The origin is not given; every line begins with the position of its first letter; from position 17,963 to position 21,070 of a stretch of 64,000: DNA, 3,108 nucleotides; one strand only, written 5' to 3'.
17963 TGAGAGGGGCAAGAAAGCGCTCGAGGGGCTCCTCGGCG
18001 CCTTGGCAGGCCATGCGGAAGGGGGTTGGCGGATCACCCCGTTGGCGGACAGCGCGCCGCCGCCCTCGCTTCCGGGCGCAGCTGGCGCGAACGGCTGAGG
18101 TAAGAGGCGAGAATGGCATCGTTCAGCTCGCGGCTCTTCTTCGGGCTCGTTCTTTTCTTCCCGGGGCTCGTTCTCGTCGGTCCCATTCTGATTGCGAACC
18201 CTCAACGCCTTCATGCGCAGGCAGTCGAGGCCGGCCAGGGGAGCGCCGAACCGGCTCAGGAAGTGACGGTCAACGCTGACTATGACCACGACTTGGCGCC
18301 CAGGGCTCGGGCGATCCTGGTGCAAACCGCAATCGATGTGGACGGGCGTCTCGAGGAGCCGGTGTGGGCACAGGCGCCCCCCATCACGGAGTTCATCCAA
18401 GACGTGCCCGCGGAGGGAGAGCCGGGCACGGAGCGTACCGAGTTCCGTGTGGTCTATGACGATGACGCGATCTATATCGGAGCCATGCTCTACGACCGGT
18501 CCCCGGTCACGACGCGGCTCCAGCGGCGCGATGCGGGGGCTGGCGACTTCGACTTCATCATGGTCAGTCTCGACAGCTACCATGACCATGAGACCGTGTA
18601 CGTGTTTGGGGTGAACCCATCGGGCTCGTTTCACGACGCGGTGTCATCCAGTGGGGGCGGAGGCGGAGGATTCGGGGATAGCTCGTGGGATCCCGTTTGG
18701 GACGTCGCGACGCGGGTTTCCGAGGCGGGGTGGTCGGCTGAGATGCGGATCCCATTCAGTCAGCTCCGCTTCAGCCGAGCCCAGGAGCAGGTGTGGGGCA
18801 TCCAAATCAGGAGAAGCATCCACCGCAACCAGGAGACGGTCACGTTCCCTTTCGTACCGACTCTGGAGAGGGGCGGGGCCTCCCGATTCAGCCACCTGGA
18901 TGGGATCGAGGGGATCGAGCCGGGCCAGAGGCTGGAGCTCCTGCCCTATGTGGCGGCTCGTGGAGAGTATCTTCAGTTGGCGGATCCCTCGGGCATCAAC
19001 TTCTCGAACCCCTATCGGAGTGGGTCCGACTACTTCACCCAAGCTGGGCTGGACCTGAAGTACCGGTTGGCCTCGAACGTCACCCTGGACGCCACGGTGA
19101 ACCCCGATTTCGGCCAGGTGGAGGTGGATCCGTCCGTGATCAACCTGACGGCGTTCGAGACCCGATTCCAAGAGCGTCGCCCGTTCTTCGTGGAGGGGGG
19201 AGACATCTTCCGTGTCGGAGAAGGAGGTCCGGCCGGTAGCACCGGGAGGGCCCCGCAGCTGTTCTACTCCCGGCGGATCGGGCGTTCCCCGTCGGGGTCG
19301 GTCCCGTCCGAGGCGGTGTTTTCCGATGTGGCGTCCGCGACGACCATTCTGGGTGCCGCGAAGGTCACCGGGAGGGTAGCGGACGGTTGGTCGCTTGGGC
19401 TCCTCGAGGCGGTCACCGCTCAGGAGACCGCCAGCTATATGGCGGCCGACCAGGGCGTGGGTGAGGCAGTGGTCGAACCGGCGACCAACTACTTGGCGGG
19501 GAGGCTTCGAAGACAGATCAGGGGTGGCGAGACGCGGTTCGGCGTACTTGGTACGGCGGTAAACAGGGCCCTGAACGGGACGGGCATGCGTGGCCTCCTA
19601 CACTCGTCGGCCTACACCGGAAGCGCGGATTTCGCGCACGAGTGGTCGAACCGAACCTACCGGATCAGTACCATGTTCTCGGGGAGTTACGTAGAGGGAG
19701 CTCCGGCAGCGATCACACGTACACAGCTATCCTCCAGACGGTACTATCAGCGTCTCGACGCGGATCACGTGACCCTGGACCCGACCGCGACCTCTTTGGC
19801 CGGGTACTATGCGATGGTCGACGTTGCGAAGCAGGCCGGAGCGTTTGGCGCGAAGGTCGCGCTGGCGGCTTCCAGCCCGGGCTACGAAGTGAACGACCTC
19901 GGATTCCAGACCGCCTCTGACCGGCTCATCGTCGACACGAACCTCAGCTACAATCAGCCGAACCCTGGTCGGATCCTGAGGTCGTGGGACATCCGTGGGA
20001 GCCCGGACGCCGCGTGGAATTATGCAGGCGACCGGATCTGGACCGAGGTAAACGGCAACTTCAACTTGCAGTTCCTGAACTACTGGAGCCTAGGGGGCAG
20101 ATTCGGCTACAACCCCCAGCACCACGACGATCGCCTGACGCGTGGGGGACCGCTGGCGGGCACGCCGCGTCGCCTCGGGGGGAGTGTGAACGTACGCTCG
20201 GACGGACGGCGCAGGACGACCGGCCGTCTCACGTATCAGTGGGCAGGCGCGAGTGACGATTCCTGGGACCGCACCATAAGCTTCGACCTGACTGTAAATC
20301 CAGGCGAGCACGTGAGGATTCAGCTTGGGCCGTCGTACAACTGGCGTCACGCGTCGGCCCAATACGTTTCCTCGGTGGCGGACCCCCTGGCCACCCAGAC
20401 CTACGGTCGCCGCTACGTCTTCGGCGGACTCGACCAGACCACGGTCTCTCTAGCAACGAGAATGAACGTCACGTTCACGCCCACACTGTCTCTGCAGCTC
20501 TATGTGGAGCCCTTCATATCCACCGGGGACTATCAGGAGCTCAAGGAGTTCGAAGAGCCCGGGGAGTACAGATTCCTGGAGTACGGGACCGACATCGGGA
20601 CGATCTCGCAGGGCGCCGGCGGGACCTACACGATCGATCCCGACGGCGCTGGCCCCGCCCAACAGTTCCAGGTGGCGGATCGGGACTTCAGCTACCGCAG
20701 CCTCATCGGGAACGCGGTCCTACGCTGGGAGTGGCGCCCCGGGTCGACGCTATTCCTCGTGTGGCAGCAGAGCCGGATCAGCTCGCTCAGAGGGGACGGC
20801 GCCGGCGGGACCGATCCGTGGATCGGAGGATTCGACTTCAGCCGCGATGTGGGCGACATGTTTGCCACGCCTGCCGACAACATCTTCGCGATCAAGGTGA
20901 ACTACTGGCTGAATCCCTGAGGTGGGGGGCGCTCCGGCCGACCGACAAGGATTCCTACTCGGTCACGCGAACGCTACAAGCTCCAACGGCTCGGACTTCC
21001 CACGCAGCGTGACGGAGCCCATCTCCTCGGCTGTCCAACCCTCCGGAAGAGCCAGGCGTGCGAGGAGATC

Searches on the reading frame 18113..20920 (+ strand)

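Call 63: search_protein_families(library=pfam, proteins=[window:18113-20920:+], max_evalue=0.0001)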
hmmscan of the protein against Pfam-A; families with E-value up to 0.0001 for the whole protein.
window:18113-20920:+ (935 aa): 2 families
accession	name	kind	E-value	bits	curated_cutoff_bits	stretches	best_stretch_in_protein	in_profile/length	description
PF19313.5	DUF5916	-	4.4e-65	221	22.6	1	272-933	3-563/572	Domain of unknown function (DUF5916)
PF06452.16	CBM9_1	-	2.4e-05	24.7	23.4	0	76-232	1-146/185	Carbohydrate family 9 binding domain-like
